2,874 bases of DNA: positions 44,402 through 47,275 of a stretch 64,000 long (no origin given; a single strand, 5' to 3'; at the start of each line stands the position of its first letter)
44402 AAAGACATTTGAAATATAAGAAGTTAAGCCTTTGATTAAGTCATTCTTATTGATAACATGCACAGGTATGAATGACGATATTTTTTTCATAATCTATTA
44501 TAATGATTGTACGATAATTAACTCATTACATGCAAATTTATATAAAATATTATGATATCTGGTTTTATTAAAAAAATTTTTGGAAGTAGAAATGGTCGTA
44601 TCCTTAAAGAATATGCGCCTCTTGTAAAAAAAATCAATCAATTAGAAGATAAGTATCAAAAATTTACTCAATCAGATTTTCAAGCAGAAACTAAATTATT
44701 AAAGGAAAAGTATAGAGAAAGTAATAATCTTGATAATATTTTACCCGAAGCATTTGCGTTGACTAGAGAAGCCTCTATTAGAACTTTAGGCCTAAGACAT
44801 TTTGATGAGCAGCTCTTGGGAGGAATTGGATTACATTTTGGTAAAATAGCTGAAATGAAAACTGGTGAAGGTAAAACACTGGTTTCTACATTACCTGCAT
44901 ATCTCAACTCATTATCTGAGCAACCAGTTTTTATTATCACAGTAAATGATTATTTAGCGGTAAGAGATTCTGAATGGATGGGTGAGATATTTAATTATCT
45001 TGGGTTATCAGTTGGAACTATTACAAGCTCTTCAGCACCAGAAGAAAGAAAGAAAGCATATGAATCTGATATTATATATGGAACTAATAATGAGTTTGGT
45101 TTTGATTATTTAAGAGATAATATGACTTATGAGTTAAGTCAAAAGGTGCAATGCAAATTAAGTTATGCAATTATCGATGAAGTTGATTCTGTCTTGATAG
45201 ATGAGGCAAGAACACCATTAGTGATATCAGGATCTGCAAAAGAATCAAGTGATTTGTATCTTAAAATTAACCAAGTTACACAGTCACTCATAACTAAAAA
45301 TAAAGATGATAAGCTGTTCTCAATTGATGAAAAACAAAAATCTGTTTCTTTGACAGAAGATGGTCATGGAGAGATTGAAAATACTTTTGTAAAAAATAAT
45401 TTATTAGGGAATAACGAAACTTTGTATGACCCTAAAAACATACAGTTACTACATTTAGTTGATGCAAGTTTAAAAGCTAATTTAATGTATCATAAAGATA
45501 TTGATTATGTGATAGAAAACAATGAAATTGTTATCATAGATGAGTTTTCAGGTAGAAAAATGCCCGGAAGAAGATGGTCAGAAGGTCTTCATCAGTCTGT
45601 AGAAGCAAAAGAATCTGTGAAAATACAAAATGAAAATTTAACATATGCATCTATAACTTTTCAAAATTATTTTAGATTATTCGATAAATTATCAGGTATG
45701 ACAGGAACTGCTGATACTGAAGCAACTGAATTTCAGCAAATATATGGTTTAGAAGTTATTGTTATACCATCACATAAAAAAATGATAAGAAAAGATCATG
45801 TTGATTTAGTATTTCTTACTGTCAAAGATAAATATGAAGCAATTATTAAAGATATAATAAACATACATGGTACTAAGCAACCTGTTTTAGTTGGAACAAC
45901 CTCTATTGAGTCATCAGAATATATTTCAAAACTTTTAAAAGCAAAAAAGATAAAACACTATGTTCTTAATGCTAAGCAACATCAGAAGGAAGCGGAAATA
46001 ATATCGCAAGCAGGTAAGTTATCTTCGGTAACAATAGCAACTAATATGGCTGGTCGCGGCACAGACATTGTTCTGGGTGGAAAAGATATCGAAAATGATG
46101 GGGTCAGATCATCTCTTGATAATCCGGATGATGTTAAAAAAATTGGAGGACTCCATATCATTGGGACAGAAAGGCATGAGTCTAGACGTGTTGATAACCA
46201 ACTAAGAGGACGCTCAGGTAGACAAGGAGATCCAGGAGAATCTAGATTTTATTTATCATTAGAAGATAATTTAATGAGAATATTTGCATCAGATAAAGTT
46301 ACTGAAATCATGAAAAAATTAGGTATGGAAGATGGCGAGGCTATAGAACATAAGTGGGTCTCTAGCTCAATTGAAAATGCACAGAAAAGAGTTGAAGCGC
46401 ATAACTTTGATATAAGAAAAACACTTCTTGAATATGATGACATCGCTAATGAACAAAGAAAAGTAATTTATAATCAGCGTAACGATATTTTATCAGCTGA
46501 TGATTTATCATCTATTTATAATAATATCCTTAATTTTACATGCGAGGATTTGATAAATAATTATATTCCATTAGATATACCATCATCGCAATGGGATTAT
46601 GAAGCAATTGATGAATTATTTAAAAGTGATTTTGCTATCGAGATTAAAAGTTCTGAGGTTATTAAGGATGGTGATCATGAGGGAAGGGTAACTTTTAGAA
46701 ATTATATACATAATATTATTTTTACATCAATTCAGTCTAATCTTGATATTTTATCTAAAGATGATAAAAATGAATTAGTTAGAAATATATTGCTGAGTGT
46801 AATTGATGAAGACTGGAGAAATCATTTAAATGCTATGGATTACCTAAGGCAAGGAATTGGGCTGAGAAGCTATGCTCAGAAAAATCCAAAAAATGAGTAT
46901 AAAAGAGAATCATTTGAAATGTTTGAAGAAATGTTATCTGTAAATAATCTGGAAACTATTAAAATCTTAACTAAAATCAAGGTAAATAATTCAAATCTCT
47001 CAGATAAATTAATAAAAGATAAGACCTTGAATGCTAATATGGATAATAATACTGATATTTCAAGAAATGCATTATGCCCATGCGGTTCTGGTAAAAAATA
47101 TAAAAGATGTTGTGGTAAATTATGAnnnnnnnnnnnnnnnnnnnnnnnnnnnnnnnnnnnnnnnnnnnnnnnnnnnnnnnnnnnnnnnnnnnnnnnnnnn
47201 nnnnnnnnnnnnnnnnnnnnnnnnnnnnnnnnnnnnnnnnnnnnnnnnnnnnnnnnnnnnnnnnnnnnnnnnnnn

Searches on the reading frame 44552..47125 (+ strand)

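Call 59: search_protein_families(library=pfam, proteins=[window:44552-47125:+])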
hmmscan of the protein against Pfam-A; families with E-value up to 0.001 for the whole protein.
window:44552-47125:+ (857 aa): 7 families
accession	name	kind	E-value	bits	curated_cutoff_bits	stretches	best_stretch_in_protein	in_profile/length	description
PF07517.20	SecA_DEAD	-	7.9e-122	406.5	24.6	1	6-395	1-290/290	SecA DEAD-like domain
PF21090.3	P-loop_SecA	-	3.9e-82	275.3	27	1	411-595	2-205/205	SecA P-loop domain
PF07516.18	SecA_SW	-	1.7e-62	211.5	26.7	1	597-809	1-199/200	SecA Wing and Scaffold domain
PF01043.26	SecA_PP_bind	-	4.5e-34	117.8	23.5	1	232-351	2-110/110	SecA preprotein cross-linking domain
PF02810.21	SEC-C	-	8.8e-09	35.5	20.4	1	838-856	1-19/19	SEC-C motif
PF00270.35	DEAD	-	9.9e-09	35.6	26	1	99-215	18-130/167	DEAD/DEAH box helicase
PF00271.37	Helicase_C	-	0.00029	21.5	23.5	0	432-507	6-82/110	Helicase conserved C-terminal domain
